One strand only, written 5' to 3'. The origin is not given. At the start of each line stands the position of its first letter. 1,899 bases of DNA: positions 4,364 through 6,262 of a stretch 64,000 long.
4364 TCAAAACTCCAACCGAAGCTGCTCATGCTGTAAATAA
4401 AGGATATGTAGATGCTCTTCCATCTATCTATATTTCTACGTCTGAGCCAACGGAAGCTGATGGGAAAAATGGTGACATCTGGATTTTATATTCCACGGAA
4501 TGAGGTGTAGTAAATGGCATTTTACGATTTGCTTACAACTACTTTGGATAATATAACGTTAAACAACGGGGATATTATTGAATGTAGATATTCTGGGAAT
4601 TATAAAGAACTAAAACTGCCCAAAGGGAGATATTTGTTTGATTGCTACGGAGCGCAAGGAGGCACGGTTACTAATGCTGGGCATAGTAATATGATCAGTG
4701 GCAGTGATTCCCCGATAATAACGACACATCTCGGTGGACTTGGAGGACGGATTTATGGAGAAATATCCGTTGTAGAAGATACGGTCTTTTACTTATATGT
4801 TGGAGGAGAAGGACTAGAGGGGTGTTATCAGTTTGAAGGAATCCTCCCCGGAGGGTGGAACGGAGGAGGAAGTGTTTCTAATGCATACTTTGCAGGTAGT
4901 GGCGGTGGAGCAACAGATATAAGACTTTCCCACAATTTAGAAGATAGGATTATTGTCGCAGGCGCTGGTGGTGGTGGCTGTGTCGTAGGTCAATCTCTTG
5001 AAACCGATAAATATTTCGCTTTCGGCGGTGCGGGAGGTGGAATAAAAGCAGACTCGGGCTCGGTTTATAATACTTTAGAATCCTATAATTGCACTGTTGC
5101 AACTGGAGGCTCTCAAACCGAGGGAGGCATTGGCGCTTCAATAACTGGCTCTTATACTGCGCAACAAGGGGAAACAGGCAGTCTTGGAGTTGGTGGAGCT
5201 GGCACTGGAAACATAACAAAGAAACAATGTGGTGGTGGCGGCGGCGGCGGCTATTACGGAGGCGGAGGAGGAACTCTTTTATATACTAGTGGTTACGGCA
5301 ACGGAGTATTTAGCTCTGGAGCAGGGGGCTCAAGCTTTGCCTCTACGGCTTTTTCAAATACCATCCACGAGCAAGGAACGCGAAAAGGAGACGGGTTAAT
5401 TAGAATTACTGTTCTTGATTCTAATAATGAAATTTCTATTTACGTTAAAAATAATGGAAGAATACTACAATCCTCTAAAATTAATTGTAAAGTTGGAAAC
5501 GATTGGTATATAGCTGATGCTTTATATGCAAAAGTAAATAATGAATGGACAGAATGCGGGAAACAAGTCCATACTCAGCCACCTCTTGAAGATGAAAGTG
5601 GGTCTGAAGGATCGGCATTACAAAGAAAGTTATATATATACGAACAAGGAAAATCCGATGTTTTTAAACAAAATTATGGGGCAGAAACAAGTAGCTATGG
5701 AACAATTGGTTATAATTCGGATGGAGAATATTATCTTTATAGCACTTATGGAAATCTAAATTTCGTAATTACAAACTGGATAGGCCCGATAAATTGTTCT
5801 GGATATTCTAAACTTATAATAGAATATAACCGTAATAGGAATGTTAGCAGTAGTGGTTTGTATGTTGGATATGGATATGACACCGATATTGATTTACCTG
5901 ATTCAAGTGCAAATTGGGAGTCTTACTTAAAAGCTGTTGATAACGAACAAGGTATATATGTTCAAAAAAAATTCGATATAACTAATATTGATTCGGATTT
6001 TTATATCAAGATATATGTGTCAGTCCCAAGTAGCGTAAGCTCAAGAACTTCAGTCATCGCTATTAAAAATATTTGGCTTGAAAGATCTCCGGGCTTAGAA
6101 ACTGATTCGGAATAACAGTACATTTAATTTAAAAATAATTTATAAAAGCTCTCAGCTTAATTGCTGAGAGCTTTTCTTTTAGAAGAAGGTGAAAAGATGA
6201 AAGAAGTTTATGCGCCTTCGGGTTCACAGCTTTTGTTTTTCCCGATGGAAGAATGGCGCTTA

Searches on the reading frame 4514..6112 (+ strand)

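Call 4: search_protein_families(library=pfam, proteins=[window:4514-6112:+], max_evalue=1)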
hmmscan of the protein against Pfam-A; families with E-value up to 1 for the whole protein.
window:4514-6112:+ (533 aa): 3 families
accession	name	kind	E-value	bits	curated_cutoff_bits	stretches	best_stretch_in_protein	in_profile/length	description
PF12810.13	ALK_LTK_GRD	-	3.1e-36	126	24.5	1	32-301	2-243/243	ALK/LTK, Glycine-rich domain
PF20132.4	DUF6522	-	0.063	13.5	25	1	283-324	40-81/88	Family of unknown function (DUF6522)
PF00207.28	A2M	-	0.26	11.6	21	1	457-509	18-67/92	Alpha-2-macroglobulin family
